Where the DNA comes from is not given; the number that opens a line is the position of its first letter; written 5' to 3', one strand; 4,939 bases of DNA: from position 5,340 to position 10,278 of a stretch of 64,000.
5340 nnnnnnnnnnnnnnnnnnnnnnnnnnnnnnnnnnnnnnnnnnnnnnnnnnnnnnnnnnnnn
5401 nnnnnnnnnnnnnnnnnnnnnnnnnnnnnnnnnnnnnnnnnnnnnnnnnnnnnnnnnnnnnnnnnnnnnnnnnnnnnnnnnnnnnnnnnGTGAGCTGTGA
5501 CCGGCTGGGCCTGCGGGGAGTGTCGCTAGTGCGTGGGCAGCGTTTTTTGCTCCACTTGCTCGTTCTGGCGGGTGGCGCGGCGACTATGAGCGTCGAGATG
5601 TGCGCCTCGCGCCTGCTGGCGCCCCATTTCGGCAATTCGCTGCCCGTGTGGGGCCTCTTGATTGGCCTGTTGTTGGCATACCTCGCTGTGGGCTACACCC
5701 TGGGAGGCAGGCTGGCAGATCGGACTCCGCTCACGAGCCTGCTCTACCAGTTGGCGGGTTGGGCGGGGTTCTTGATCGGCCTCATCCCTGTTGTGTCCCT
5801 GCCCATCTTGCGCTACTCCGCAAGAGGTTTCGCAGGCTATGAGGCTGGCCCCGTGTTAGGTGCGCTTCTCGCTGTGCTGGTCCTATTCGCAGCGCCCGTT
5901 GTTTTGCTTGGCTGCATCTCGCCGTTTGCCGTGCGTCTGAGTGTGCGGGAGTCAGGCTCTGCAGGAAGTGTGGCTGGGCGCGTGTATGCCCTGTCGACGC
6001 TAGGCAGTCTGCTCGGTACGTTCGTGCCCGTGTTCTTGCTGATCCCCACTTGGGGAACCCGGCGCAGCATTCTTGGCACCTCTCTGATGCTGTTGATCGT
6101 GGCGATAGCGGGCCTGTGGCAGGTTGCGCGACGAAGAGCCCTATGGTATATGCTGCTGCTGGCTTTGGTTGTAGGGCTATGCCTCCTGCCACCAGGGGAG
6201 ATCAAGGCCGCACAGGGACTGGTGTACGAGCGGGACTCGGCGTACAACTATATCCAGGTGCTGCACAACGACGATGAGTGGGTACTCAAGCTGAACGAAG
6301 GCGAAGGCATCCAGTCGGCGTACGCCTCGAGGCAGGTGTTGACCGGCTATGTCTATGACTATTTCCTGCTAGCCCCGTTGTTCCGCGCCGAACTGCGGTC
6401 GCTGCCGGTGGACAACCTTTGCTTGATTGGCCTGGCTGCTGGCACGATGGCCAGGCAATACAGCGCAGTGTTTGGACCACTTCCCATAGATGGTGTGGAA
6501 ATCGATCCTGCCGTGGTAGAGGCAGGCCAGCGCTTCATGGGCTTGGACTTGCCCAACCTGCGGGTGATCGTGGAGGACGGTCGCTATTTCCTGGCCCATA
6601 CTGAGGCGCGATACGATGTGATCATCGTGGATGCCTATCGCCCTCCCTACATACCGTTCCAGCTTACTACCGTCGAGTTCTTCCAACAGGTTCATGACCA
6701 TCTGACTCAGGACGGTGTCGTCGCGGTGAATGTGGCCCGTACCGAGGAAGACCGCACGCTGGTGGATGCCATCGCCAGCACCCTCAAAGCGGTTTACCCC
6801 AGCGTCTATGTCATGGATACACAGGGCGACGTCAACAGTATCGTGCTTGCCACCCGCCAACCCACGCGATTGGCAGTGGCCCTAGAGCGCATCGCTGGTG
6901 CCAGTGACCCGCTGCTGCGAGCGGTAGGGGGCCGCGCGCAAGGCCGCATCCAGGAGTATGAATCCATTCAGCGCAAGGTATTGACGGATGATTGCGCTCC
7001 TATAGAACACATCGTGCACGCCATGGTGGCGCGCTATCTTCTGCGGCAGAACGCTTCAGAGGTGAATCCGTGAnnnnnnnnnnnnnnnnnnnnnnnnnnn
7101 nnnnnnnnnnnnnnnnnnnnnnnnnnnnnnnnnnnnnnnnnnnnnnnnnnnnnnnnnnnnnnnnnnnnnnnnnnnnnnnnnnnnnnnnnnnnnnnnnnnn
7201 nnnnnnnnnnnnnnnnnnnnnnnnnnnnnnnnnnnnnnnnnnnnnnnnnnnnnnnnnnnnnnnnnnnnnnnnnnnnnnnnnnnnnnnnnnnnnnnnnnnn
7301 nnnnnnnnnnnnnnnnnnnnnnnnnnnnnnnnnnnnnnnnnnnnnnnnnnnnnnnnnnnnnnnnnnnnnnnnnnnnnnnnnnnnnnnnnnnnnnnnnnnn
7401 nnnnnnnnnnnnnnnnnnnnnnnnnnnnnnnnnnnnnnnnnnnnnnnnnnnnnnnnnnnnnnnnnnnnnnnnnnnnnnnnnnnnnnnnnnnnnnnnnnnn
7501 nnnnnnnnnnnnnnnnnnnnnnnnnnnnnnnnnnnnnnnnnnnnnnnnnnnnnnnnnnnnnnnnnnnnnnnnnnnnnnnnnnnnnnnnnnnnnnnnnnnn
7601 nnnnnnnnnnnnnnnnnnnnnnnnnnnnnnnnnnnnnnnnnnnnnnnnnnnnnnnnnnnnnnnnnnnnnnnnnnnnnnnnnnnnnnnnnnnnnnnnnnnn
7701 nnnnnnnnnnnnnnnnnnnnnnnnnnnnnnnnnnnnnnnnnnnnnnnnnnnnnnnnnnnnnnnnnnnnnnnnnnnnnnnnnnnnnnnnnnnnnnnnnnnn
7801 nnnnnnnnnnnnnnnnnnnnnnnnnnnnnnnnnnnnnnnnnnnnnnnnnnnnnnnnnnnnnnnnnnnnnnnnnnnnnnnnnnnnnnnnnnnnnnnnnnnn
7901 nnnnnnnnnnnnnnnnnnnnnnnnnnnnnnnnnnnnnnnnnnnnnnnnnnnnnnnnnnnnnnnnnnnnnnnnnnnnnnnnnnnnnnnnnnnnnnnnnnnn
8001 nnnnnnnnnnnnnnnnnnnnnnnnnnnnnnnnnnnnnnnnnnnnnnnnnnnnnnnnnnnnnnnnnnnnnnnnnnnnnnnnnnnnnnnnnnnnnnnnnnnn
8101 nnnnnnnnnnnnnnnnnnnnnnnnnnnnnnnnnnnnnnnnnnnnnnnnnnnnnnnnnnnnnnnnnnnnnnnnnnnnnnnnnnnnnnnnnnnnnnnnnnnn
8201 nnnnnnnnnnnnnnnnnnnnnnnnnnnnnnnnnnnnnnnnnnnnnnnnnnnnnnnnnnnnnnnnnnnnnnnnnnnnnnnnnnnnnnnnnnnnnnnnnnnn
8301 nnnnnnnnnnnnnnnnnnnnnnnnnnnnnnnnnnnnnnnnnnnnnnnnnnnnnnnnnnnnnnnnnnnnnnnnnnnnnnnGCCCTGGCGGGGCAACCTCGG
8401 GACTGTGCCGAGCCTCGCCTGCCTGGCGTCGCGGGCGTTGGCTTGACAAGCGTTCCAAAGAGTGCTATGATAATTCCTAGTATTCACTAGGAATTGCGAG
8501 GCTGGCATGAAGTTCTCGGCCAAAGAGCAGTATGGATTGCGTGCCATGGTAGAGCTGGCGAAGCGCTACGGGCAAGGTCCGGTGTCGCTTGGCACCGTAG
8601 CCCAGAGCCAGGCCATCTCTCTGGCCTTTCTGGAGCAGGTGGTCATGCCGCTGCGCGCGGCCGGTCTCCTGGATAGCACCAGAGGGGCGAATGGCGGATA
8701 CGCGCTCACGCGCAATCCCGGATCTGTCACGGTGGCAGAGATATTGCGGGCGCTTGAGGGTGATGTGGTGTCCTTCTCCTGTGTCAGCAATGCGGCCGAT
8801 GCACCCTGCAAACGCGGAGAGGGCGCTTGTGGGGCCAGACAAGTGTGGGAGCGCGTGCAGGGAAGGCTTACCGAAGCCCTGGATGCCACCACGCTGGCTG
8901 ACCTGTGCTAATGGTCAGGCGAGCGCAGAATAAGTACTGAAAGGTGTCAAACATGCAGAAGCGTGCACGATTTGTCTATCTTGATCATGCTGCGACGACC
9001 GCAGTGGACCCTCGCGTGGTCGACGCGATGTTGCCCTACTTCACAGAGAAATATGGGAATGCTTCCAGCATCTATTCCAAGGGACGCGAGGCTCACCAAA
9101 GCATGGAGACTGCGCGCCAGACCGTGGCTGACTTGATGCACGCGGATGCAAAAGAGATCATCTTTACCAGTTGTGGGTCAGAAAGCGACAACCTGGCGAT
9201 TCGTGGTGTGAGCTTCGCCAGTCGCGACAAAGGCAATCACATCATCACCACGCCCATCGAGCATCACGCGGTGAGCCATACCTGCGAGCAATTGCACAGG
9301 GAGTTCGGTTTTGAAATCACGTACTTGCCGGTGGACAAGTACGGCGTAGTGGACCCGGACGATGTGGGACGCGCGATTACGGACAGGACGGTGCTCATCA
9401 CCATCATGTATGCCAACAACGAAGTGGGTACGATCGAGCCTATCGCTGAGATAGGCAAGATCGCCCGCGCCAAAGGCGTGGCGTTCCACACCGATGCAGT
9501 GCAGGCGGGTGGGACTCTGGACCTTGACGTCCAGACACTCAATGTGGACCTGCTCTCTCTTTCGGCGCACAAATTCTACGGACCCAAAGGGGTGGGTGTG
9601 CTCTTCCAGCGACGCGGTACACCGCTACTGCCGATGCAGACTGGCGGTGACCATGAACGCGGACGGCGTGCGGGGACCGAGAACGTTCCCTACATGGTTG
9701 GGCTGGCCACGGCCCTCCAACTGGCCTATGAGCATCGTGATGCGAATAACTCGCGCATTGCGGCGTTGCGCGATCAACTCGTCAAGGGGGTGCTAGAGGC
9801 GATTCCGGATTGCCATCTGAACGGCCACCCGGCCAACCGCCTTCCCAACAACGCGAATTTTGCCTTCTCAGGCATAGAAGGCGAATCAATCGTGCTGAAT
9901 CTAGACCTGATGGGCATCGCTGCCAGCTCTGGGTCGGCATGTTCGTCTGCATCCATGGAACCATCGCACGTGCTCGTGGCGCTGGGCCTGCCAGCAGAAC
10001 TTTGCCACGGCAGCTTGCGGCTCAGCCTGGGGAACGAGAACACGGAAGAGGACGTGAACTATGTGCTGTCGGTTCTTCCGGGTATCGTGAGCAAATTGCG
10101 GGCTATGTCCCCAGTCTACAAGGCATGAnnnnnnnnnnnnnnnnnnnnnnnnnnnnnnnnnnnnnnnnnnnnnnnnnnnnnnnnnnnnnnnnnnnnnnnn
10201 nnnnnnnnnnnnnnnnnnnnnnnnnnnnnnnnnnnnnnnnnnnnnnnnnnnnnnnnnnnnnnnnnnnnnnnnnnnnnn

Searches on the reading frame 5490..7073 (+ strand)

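Call 90: search_protein_families(library=pfam, proteins=[window:5490-7073:+], max_evalue=0.0001)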
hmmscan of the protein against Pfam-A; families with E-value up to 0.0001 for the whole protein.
window:5490-7073:+ (527 aa): 1 family
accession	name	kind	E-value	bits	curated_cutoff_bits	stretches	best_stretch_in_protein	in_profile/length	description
PF01564.23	Spermine_synth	-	3.8e-12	46.6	22.9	1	333-441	45-158/186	Spermine/spermidine synthase domain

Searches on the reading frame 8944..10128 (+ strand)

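Call 90: search_protein_families(library=pfam, proteins=[window:8944-10128:+], max_evalue=0.0001)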
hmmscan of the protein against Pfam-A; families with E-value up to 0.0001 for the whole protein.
window:8944-10128:+ (394 aa): 4 families
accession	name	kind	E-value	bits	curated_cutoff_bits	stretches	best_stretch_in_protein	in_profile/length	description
PF00266.25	Aminotran_5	-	2.8e-89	300.1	21.5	1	11-373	1-370/371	Aminotransferase class-V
PF01212.27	Beta_elim_lyase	-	4.3e-07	30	27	1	52-185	32-169/288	Beta-eliminating lyase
PF01041.23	DegT_DnrJ_EryC1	-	6.5e-07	29.3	19.8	1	68-192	38-153/360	DegT/DnrJ/EryC1/StrS aminotransferase family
PF01053.26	Cys_Met_Meta_PP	-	5.7e-06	25.6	27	1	44-213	44-201/381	Cys/Met metabolism PLP-dependent enzyme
